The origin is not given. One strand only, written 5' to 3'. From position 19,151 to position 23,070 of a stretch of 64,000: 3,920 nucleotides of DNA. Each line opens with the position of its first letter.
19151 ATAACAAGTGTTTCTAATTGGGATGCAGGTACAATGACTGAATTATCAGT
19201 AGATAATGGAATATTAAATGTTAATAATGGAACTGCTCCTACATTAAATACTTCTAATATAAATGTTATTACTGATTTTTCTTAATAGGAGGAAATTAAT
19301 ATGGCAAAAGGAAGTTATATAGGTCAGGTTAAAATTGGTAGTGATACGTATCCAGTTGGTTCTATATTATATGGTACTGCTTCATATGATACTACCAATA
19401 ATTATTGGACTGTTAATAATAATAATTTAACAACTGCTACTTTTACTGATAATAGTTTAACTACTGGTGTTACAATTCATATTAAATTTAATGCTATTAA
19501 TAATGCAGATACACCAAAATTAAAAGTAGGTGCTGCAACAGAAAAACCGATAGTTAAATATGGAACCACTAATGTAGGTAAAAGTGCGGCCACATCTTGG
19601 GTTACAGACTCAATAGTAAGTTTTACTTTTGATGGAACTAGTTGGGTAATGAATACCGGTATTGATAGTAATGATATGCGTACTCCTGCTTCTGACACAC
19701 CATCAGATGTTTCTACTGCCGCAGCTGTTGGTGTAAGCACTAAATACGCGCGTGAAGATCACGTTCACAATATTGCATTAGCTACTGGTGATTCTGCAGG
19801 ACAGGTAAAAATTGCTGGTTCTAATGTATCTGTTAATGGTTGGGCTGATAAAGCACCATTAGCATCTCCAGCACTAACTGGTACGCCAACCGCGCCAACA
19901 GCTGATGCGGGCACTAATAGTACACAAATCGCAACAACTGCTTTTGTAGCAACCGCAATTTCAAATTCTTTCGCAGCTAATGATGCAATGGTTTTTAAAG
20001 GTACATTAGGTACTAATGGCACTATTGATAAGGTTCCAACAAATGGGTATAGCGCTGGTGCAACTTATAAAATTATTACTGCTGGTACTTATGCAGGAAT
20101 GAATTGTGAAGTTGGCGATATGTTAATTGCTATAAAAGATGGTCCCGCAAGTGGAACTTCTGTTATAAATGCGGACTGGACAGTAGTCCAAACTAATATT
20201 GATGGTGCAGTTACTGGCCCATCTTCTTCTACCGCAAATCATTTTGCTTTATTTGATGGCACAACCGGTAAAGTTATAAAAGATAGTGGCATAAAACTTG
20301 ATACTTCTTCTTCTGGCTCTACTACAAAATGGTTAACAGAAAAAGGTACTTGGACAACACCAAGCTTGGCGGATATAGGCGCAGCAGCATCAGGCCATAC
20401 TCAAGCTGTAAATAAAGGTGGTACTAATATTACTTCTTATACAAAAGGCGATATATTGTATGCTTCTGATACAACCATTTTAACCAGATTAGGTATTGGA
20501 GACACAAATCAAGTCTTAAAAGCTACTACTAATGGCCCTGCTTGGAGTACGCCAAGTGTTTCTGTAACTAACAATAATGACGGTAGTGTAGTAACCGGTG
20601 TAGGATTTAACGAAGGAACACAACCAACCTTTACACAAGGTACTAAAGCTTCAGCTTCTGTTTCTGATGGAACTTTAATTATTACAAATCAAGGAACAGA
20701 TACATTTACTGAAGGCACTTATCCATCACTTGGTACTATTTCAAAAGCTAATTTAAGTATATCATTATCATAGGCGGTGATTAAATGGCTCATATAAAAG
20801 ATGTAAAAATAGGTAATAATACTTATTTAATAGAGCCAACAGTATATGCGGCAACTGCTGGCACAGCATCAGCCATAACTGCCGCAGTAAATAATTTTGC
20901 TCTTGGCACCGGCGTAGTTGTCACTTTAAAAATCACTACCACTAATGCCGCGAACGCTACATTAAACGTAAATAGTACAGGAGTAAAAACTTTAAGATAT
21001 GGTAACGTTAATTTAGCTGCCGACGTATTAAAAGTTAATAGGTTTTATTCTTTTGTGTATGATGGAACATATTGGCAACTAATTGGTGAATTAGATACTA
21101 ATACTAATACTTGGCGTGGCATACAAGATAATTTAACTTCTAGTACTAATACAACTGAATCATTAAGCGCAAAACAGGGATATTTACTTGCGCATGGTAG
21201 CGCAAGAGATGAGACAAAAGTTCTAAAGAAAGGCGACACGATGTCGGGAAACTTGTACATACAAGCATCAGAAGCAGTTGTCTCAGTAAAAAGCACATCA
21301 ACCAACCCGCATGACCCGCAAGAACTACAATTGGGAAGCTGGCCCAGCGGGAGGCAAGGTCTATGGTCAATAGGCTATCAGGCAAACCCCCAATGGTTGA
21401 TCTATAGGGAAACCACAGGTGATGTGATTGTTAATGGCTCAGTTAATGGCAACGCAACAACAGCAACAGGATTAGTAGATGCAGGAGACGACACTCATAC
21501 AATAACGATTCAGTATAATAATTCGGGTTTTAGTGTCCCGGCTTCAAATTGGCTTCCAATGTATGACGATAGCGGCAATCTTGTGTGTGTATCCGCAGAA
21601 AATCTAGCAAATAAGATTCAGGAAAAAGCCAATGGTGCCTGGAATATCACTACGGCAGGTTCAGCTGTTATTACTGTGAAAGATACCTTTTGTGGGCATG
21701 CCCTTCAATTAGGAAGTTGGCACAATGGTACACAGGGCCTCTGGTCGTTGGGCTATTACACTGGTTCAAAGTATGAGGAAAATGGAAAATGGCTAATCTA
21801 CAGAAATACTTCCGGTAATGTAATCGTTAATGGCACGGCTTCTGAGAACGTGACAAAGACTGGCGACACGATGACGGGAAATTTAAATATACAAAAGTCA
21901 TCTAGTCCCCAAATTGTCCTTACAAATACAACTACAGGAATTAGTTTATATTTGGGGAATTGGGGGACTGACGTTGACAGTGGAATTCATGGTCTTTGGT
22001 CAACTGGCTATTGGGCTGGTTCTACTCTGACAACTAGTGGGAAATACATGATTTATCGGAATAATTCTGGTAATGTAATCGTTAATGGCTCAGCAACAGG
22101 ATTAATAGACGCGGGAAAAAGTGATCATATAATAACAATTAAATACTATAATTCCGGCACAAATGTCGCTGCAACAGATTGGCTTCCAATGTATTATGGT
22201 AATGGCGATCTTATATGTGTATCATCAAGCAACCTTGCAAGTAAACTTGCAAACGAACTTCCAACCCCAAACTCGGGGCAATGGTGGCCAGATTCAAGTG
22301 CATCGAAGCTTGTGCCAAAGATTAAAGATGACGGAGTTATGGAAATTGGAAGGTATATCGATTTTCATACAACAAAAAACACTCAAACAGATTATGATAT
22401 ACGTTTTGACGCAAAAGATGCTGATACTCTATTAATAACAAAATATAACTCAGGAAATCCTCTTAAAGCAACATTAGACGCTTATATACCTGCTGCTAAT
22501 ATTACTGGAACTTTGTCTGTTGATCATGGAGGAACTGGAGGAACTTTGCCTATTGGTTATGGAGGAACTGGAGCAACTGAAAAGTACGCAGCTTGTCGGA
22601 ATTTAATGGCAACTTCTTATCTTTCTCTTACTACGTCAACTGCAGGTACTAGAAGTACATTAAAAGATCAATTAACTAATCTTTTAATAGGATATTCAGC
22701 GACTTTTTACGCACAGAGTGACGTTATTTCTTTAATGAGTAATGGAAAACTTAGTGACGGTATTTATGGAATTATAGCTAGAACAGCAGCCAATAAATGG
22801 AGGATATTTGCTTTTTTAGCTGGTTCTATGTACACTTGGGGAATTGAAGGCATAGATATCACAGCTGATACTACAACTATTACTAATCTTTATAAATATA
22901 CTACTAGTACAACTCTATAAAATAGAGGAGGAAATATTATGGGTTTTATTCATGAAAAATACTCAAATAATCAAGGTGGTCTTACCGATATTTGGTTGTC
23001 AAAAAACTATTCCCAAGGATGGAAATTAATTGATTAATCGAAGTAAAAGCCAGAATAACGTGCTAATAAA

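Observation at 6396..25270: Very large paralogous tail-fibre/receptor-binding gene array (at least 11 genes, about 19 kb)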

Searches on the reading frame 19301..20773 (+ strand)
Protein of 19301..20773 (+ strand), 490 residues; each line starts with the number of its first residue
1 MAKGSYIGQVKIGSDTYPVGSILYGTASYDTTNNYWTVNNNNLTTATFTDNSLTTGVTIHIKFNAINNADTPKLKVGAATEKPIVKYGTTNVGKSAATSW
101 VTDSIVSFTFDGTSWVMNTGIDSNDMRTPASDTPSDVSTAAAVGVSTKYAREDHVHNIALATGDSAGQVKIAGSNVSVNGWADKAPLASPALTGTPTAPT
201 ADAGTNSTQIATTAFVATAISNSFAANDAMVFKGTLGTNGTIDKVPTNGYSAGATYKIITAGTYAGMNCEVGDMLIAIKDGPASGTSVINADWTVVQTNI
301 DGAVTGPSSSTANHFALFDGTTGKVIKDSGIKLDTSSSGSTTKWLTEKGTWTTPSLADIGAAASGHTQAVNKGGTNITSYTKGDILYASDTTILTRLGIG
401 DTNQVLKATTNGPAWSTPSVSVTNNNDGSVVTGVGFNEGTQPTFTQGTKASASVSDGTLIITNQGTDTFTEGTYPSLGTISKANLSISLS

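Call 7: search_protein_families(library=pfam, proteins=[window:19301-20773:+], max_evalue=0.01)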
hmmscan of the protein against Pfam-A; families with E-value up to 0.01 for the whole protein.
window:19301-20773:+ (490 aa): 0 families

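Call 9: search_protein_families(library=phrogs, proteins=[window:19301-20773:+], max_evalue=0.001)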
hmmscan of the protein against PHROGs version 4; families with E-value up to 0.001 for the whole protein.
window:19301-20773:+ (490 aa): 4 families
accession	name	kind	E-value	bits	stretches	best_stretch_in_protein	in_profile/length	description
phrog_2631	-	tail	3.3e-14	53.4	1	65-221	284-382/644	tail fiber protein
phrog_7032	-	tail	6.9e-14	51.9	1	176-221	242-287/866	tail fiber protein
phrog_454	-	tail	1.5e-12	47.5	1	181-221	356-396/1376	tail fiber protein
phrog_4209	-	tail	1.1e-08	35.5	1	179-411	104-294/406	tail fiber protein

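Call 23: search_solved_structures(query=window:19301-20773:+, max_evalue=1)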
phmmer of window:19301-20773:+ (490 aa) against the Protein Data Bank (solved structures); distinct sequences matched with E-value up to 1: 2.
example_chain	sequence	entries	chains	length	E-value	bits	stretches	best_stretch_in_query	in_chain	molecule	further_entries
7og6_A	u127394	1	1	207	0.33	13.1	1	192-244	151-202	Coat protein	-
4dox_A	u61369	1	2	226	0.52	12.4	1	184-246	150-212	Coat protein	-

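Call 77: search_protein_families(library=pfam, proteins=[window:19301-20773:+], max_evalue=10)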
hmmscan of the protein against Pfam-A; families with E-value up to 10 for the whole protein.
window:19301-20773:+ (490 aa): 0 families

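Call 81: search_protein_families(library=ncbifam, proteins=[window:19301-20773:+], max_evalue=0.01)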
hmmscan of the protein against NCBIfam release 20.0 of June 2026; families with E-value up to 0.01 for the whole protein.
window:19301-20773:+ (490 aa): 0 families

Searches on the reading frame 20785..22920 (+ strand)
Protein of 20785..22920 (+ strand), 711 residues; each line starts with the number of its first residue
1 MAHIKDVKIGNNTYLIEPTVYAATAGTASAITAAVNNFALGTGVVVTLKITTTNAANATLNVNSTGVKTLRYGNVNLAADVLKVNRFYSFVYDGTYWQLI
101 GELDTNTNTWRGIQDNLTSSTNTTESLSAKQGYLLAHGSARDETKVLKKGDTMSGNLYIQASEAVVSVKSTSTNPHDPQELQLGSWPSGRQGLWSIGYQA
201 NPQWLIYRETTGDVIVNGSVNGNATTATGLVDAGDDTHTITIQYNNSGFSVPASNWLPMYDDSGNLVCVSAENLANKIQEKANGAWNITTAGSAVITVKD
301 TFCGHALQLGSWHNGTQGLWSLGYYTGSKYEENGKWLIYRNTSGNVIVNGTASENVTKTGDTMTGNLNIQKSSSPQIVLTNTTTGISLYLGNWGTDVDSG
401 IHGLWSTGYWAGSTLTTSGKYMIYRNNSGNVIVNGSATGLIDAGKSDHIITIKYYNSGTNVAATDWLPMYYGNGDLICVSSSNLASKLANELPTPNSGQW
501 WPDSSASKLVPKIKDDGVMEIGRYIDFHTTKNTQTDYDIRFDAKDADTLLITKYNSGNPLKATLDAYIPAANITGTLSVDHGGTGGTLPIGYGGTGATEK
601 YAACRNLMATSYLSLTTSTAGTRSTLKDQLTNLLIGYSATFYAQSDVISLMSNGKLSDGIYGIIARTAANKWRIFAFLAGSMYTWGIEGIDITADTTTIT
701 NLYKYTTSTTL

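Call 7: search_protein_families(library=pfam, proteins=[window:20785-22920:+], max_evalue=0.01)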
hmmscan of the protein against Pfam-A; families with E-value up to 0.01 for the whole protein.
window:20785-22920:+ (711 aa): 1 family
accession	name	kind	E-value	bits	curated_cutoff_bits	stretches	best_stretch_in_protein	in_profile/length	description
PF22337.1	Phage_fiber_rpt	-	0.0019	18.3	27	1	113-135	1-22/34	Phage tail fiber repeats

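Call 9: search_protein_families(library=phrogs, proteins=[window:20785-22920:+], max_evalue=0.001)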
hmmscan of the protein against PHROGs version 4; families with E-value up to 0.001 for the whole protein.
window:20785-22920:+ (711 aa): 0 families

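Call 21: search_solved_structures(query=window:20785-22920:+, max_evalue=1)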
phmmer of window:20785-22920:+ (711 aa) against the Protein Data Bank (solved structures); distinct sequences matched with E-value up to 1: 0.

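Call 69: search_dna_similar(query=window:20785-22920:+, collection=phages, mode=protein, max_rows=15, max_evalue=0.001)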
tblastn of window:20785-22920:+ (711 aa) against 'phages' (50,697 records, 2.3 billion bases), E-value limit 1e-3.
Records with a match: 23; places in all: 23; records where one place covers at least 80% of the query: 0.
Best place of each record, by identity: <60% 23.
By first word of the organism name: Vibrio 23.
By host as written in the record: - 17; Vibrio natriegens HER1138 2; Vibrio natriegens Vmax (CCTCC PV 2024008) 1; Vibrio crassostreae 1; Vibrio splendidus 1; Vibrio natriegens Vmax 1.
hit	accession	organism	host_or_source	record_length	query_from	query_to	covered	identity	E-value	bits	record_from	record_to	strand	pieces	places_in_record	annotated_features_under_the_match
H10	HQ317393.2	Vibrio phage nt-1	Vibrio natriegens HER1138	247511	504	551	7%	52.1%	1e-5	55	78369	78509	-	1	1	gp36+37 fusion long tail fiber distal subunit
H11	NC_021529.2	Vibrio phage nt-1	Vibrio natriegens HER1138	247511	504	551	7%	52.1%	1e-5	55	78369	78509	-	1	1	long tail fiber protein distal subunit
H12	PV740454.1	Vibrio phage CZ01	Vibrio natriegens Vmax (CCTCC PV ...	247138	506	551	6%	52.2%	2e-5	55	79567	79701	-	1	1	long tail fiber protein distal subunit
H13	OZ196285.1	Vibrio phage F86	Seawater and oysters mix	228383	502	549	7%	47.9%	2e-4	51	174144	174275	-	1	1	long tail fiber protein distal subunit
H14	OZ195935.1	Vibrio phage D484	Seawater and oysters mix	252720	506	552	7%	48.9%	8e-4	49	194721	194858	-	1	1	long tail fiber protein distal subunit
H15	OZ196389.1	Vibrio phage D490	Seawater and oysters mix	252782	506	552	7%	48.9%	8e-4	49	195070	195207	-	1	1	long tail fiber protein distal subunit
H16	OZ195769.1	Vibrio phage D482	Seawater and oysters mix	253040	506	552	7%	48.9%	8e-4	49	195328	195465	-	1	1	long tail fiber protein distal subunit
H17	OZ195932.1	Vibrio phage D481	Seawater and oysters mix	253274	506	552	7%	48.9%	8e-4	49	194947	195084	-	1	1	long tail fiber protein distal subunit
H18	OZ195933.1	Vibrio phage D486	Seawater and oysters mix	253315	506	552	7%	48.9%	8e-4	49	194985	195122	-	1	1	long tail fiber protein distal subunit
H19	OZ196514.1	Vibrio phage K575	Seawater and oysters mix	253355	506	552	7%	48.9%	8e-4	49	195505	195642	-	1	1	long tail fiber protein distal subunit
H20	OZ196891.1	Vibrio phage 6E35-1b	Seawater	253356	506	552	7%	48.9%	8e-4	49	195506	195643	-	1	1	long tail fiber protein distal subunit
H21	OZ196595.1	Vibrio phage K571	Seawater and oysters mix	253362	506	552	7%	48.9%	8e-4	49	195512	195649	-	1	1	long tail fiber protein distal subunit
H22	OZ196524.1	Vibrio phage K491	Seawater and oysters mix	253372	506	552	7%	48.9%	8e-4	49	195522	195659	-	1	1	long tail fiber protein distal subunit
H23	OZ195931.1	Vibrio phage D491s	Seawater and oysters mix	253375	506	552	7%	48.9%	8e-4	49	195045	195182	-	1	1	long tail fiber protein distal subunit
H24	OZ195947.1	Vibrio phage D525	Seawater and oysters mix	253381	506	552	7%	48.9%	8e-4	49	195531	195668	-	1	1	long tail fiber protein distal subunit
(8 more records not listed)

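Call 77: search_protein_families(library=pfam, proteins=[window:20785-22920:+], max_evalue=10)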
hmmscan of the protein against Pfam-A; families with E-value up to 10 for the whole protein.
window:20785-22920:+ (711 aa): 1 family
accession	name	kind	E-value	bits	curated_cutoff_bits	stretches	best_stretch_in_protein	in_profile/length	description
PF22337.1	Phage_fiber_rpt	-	0.0019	18.3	27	1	113-135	1-22/34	Phage tail fiber repeats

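Call 81: search_protein_families(library=ncbifam, proteins=[window:20785-22920:+], max_evalue=0.01)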
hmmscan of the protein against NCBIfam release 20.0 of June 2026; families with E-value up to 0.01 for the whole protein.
window:20785-22920:+ (711 aa): 0 families
